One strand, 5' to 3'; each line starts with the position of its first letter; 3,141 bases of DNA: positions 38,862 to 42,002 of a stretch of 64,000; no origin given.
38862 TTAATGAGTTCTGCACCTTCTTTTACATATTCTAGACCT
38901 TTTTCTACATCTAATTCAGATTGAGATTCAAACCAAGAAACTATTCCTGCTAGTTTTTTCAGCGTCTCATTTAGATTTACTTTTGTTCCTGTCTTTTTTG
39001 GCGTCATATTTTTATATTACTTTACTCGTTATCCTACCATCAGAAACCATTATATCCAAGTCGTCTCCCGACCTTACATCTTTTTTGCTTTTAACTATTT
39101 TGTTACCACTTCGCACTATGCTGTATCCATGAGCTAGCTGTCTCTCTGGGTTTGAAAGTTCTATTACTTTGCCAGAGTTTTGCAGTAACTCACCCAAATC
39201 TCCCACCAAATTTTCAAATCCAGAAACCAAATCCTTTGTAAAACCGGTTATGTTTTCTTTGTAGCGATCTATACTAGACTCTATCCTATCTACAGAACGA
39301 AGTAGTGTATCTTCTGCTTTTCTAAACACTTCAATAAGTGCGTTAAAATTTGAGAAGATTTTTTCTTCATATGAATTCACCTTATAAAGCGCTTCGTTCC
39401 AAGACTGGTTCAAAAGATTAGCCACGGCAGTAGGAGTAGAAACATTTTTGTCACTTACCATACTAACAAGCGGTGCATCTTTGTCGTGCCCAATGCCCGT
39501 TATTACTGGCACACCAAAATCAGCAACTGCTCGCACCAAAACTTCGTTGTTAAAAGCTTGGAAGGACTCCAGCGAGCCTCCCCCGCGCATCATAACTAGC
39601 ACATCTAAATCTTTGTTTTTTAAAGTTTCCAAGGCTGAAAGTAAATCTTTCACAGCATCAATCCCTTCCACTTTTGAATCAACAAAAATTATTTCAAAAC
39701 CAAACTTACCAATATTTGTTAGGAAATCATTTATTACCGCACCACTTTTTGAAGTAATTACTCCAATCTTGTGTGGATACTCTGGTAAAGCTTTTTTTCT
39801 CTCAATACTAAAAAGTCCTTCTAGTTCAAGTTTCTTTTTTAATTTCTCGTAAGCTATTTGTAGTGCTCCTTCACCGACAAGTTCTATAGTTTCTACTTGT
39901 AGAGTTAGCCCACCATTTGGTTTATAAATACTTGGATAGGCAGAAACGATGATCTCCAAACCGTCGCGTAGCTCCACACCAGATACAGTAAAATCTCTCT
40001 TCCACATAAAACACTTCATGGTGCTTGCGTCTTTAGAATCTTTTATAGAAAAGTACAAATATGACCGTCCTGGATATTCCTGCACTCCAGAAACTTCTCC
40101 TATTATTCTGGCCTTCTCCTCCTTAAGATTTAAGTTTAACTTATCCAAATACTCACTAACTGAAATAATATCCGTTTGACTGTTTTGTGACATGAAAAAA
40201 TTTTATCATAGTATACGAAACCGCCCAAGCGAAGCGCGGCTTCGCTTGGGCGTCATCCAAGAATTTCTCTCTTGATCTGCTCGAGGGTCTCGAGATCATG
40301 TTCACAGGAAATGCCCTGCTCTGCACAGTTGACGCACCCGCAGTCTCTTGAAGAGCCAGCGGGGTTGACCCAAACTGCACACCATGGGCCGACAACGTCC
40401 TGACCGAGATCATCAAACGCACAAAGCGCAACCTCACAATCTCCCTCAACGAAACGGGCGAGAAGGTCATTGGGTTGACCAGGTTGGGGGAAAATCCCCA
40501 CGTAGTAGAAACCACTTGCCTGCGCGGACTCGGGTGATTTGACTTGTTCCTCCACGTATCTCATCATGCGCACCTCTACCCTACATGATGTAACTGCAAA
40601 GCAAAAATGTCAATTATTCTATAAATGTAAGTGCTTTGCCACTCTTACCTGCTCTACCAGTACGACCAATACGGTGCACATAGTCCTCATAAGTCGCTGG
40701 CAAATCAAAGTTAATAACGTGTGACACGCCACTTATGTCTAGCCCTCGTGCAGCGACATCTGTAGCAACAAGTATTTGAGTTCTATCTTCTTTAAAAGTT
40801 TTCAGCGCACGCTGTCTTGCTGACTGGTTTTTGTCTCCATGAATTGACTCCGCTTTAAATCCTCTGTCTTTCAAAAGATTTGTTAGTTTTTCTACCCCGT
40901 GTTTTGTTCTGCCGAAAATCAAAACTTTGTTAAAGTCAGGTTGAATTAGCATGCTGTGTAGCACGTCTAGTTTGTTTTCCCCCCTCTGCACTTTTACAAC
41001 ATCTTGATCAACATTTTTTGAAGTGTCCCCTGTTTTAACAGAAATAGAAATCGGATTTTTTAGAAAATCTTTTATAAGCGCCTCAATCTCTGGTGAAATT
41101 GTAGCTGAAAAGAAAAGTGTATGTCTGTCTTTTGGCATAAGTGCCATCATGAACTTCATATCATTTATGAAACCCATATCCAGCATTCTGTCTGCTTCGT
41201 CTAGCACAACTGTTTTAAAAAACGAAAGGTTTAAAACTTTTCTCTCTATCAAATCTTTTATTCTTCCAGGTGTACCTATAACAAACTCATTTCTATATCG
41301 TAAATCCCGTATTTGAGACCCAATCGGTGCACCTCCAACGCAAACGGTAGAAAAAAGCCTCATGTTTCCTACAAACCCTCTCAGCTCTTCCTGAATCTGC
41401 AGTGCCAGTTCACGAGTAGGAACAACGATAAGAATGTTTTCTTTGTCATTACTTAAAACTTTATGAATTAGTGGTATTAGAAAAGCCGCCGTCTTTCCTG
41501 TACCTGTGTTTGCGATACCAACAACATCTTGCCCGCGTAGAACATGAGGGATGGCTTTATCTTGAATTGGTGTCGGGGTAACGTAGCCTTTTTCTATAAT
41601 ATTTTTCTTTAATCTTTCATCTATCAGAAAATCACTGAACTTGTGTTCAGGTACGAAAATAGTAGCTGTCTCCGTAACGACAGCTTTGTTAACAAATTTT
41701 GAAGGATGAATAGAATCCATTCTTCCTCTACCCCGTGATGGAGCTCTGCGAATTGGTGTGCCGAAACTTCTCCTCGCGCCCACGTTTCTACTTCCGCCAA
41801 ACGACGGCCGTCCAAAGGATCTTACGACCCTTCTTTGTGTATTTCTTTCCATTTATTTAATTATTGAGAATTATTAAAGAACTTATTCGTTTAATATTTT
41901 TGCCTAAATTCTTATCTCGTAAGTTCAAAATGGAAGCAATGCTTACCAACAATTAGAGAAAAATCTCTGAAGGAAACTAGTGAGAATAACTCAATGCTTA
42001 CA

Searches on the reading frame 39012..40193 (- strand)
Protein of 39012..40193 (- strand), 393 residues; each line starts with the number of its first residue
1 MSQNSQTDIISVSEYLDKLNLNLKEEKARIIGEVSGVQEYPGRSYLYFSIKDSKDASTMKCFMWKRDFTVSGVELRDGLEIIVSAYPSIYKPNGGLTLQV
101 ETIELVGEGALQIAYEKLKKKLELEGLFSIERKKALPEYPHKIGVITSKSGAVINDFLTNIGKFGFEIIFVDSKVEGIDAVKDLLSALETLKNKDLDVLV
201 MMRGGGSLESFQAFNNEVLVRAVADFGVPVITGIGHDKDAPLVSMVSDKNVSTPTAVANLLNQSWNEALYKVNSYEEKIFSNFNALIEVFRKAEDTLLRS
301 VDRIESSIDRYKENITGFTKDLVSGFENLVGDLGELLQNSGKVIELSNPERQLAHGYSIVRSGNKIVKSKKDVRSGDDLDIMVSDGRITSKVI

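Call 74: search_protein_families(library=pfam, proteins=[window:39012-40193:-], max_evalue=0.0001)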
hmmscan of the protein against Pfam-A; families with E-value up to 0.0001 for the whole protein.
window:39012-40193:- (393 aa): 2 families
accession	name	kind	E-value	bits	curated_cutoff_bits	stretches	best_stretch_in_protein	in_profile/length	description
PF02601.20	Exonuc_VII_L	-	3.7e-59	201.2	35.9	2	127-329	1-206/315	Exonuclease VII, large subunit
PF13742.12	tRNA_anti_2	-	2.6e-14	53.7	27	1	12-104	3-95/95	OB-fold nucleic acid binding domain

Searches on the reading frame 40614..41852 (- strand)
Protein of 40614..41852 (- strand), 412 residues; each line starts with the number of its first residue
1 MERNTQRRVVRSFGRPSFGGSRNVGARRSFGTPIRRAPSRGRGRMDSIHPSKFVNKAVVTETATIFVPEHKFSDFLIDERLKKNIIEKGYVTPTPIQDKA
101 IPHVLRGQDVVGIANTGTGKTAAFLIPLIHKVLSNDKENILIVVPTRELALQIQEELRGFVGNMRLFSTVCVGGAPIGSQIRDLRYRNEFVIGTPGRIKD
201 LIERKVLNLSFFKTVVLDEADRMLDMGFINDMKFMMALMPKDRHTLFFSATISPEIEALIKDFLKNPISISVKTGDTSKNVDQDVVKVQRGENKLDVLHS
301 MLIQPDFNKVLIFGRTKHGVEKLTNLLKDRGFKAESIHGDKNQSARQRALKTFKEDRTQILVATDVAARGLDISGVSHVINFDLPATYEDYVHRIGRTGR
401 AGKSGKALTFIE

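Call 74: search_protein_families(library=pfam, proteins=[window:40614-41852:-], max_evalue=0.0001)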
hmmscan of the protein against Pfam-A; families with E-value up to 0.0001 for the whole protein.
window:40614-41852:- (412 aa): 3 families
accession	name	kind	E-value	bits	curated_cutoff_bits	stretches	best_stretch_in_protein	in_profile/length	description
PF00270.35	DEAD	-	2.8e-46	157.8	26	1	94-257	1-165/167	DEAD/DEAH box helicase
PF00271.37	Helicase_C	-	6.1e-35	120.2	23.5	1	294-402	2-110/110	Helicase conserved C-terminal domain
PF04851.21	ResIII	-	2.9e-09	37.5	22.5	1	95-252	6-162/164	Type III restriction enzyme, res subunit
